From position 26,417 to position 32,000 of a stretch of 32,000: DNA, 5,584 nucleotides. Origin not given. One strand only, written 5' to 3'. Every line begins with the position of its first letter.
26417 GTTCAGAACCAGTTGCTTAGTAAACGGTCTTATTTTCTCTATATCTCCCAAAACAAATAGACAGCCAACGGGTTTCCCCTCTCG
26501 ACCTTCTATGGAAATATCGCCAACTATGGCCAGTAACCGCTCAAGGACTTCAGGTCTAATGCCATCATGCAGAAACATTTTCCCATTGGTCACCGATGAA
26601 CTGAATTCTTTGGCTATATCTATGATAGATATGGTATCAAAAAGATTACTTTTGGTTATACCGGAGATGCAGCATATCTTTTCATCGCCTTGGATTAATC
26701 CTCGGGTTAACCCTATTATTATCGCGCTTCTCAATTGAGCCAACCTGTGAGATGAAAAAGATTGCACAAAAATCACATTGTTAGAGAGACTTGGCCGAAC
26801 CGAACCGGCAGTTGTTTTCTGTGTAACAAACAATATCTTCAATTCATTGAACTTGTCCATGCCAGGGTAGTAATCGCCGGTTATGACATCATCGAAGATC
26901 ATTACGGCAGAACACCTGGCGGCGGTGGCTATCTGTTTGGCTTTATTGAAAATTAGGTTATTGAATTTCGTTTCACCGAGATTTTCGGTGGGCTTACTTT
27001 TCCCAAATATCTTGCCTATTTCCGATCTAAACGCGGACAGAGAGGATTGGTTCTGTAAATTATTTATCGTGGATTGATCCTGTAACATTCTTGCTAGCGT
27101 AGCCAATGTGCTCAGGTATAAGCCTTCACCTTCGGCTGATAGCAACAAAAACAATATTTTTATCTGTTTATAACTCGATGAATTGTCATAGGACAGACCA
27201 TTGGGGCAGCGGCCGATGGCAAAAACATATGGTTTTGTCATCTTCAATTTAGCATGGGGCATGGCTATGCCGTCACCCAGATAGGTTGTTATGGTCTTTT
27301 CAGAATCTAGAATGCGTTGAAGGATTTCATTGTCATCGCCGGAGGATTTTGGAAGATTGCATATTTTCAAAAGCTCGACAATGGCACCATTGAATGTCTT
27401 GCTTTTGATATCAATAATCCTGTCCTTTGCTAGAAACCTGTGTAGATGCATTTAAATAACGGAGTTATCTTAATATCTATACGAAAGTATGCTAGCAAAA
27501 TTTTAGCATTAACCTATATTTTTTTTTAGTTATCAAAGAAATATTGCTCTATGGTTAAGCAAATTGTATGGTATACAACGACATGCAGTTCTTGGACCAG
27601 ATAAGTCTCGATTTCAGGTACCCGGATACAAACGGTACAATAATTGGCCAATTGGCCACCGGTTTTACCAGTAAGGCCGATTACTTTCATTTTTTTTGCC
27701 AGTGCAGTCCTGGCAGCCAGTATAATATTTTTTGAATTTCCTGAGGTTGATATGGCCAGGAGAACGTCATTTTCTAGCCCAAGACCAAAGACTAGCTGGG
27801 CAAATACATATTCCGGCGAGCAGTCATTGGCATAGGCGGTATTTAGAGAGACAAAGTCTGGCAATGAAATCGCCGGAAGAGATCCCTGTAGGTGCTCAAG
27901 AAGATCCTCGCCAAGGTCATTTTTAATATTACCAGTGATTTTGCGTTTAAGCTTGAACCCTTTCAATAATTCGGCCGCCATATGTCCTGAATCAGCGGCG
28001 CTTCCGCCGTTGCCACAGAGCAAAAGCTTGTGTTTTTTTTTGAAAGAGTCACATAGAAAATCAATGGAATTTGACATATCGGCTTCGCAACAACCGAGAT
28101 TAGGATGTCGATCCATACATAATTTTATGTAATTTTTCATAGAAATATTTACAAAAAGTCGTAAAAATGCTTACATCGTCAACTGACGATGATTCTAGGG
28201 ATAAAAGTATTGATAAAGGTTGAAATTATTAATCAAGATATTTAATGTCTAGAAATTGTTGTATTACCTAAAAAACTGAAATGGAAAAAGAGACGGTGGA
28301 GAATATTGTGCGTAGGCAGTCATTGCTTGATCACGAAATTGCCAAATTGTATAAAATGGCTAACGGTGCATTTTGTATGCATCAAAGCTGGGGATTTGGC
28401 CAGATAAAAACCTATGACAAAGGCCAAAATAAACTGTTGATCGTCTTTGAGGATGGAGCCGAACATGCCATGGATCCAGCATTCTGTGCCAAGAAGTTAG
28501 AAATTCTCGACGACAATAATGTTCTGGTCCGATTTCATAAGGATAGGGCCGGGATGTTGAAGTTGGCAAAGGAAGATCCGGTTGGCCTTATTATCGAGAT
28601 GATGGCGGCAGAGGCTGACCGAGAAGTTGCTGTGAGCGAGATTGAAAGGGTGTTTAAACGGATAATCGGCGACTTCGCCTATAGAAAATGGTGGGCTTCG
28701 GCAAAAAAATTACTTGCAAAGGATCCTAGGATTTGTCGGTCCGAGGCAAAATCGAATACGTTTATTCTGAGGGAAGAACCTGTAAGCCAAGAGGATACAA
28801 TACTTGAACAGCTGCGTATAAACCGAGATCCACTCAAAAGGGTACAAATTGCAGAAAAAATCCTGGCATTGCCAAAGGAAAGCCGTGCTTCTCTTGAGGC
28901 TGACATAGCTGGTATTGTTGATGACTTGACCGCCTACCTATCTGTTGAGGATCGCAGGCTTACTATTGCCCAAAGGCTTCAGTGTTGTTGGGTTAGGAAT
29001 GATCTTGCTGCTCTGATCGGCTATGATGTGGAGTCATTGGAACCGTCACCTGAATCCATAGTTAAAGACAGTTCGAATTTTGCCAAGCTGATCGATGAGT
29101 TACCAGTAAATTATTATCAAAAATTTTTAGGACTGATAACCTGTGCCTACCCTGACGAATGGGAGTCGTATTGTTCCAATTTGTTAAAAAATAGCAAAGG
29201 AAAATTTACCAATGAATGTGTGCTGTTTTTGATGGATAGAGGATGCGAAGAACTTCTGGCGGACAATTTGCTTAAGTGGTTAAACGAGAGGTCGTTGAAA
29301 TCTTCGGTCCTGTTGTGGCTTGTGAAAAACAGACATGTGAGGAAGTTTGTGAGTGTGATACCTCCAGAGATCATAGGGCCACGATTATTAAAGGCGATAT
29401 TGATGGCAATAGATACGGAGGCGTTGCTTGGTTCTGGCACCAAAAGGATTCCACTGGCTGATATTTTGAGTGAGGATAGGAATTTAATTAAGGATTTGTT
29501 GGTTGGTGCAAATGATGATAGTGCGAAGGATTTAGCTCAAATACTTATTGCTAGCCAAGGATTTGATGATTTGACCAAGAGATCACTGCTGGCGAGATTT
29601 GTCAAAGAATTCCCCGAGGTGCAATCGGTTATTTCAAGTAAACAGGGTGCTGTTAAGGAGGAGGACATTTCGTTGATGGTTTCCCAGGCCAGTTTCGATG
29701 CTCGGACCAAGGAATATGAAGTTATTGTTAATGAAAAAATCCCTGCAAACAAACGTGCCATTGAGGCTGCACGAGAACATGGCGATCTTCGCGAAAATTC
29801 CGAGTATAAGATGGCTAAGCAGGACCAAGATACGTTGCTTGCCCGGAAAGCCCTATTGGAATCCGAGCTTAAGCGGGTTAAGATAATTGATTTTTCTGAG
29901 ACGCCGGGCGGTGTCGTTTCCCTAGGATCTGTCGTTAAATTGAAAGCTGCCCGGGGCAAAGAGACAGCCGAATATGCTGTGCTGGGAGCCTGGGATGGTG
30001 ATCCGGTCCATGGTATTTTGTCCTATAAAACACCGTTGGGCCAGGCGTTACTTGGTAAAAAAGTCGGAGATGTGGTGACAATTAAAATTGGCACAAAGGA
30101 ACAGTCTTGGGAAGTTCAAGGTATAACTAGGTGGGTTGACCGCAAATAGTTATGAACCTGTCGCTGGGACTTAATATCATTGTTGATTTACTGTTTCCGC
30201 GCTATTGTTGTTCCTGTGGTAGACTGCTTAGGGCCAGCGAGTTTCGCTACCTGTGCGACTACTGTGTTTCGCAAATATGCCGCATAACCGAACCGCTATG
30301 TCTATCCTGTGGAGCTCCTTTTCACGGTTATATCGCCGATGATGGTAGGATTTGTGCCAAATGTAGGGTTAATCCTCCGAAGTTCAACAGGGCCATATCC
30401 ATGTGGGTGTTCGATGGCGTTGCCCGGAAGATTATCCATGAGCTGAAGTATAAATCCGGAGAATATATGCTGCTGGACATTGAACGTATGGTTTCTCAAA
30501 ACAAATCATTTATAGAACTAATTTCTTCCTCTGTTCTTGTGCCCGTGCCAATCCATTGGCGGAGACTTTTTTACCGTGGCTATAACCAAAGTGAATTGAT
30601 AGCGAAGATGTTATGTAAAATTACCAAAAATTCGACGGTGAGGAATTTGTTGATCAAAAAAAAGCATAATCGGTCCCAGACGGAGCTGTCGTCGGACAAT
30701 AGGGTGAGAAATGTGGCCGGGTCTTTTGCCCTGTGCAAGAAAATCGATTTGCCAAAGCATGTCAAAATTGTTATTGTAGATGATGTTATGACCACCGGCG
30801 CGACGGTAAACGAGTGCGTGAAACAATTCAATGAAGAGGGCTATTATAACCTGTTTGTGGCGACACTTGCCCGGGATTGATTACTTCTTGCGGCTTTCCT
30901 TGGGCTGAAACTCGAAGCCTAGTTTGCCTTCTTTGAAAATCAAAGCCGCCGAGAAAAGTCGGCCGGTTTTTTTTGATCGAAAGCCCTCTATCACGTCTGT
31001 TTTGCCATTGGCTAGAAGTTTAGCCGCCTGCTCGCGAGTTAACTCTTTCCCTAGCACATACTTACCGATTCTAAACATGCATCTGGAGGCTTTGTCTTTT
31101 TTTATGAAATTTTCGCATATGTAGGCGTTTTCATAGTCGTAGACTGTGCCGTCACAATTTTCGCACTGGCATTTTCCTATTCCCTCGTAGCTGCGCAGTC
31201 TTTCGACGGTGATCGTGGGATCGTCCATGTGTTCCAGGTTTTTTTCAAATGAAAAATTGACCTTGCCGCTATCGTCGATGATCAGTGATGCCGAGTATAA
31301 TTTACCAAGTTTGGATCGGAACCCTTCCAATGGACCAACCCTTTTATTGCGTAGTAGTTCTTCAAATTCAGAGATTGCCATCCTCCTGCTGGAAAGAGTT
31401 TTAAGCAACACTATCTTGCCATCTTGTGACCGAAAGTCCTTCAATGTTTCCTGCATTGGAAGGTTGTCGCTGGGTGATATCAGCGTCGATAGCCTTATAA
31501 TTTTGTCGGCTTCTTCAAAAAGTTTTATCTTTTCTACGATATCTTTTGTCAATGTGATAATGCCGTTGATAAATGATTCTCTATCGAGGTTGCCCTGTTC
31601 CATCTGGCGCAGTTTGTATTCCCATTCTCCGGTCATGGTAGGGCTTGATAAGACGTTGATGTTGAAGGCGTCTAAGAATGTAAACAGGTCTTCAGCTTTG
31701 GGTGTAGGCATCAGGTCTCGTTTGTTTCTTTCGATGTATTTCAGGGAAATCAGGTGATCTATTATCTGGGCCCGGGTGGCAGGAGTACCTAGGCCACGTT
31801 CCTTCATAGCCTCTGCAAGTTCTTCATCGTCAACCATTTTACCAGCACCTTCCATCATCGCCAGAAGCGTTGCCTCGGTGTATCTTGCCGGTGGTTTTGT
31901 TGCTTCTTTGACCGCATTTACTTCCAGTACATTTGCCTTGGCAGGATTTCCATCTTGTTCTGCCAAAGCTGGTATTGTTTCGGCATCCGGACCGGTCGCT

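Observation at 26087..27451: Three-domain fusion: PTS-EIIA(Ntr)-like sensor + pyruvate-kinase-C-like domain + diadenylate cyclase with RHR changed to RHA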

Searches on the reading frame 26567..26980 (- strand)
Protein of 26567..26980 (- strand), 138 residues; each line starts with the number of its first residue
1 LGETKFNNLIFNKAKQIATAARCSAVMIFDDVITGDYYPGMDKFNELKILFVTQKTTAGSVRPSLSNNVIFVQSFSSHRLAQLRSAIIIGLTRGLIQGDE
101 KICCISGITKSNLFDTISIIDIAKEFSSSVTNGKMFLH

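Call 65: predict_structure(alignment_id=A3)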
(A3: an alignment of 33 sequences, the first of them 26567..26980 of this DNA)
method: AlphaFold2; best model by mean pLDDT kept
length: 138 residues; sequences in the alignment: 33
mean_pLDDT: 81.7   pTM: 0.76
mean pLDDT of the five models: 81.7, 80.7, 79.8, 79.6, 78.9
residues with pLDDT >= 90: 62; 70-90: 45; 50-70: 22; < 50: 9
segments of 3 or more residues with pLDDT < 50: 132-138
pLDDT, mean of each block of 10 residues (from residue 1): 79 95 94 77 87 68 70 75 91 92 92 92 79 46
secondary structure, 60 per line:
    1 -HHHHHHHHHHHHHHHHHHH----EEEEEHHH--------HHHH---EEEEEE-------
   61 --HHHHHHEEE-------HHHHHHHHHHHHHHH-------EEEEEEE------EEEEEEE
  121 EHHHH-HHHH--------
elements in order: H2-20 E25-29 H41-44 E48-53 H63-68 E69-71 H79-93 E101-107 E114-121 H122-125 H127-130

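Call 68: fold_search(model_id=the predicted structure, library=pdb)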
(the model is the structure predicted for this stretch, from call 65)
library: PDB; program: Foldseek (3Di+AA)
matches with E <= 10: 1260; with E <= 0.001: 225
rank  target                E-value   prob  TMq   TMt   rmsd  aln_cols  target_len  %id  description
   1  8tbt_C                3.7e-05  1.00  0.63  0.20   3.3       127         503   12  Structure of human erythrocyte pyruvate kinase in complex with an allosteric activator Compound 2 (released 2023-12-27)
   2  4yng_B                3.7e-05  1.00  0.58  0.19   3.7       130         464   16  Twinned pyruvate kinase from E. coli in the T-state (released 2015-03-25)
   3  3khd_A                3.9e-05  1.00  0.62  0.20   3.5       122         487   17  Crystal Structure of PFF1300w. (released 2010-01-19)
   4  8tbt_B                3.9e-05  1.00  0.60  0.18   3.6       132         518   11  Structure of human erythrocyte pyruvate kinase in complex with an allosteric activator Compound 2 (released 2023-12-27)
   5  8edq_B                4.2e-05  1.00  0.63  0.21   3.2       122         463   16  E. coli pyruvate kinase (PykF) I264F (released 2022-11-16)
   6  8edr_A                4.2e-05  1.00  0.63  0.21   3.3       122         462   16  E. coli pyruvate kinase (PykF) P70Q (released 2022-11-16)
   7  8eu4_A                4.2e-05  1.00  0.62  0.21   3.3       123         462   16  Escherichia coli pyruvate kinase A301S (released 2023-01-18)
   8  7ueh_B                4.5e-05  1.00  0.61  0.20   3.4       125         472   13  Pyruvate kinase from Zymomonas mobilis (released 2023-03-29)
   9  8tbu_A                5.1e-05  1.00  0.60  0.18   3.6       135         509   11  Structure of human erythrocyte pyruvate kinase in complex with an allosteric activator Compound 12 (released 2023-12-27)
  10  7ueh_C                5.1e-05  1.00  0.58  0.20   3.6       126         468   13  Pyruvate kinase from Zymomonas mobilis (released 2023-03-29)
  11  8tbs_G                5.4e-05  1.00  0.62  0.19   3.6       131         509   12  Structure of human erythrocyte pyruvate kinase in complex with an allosteric activator AG-946 (released 2023-12-27)
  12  6nn8_H                5.4e-05  1.00  0.58  0.22   4.0       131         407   11  The structure of human liver pyruvate kinase, hLPYK-S531E (released 2019-06-19)
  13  5sc9_C                5.4e-05  1.00  0.57  0.22   4.2       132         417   12  Structure of liver pyruvate kinase in complex with anthraquinone derivative 29 (released 2022-03-16)
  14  6nn8_F                5.8e-05  1.00  0.63  0.23   3.2       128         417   12  The structure of human liver pyruvate kinase, hLPYK-S531E (released 2019-06-19)
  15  3eoe_B                5.8e-05  1.00  0.59  0.19   3.5       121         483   16  Crystal Structure of Pyruvate Kinase from toxoplasma gondii, 55.m00007 (released 2008-10-14)
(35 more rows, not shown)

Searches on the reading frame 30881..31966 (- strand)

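Call 27: search_protein_families(library=pfam, proteins=[window:30881-31966:-], max_evalue=0.001)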
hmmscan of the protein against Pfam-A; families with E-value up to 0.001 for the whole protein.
window:30881-31966:- (361 aa): 2 families
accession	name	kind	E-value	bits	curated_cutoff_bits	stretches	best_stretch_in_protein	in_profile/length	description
PF13342.12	Toprim_Crpt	-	1.2e-32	112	32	2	296-353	2-59/60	C-terminal repeat of topoisomerase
PF01131.25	Topoisom_bac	-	1.6e-27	97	35.1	1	11-133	306-410/411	DNA topoisomerase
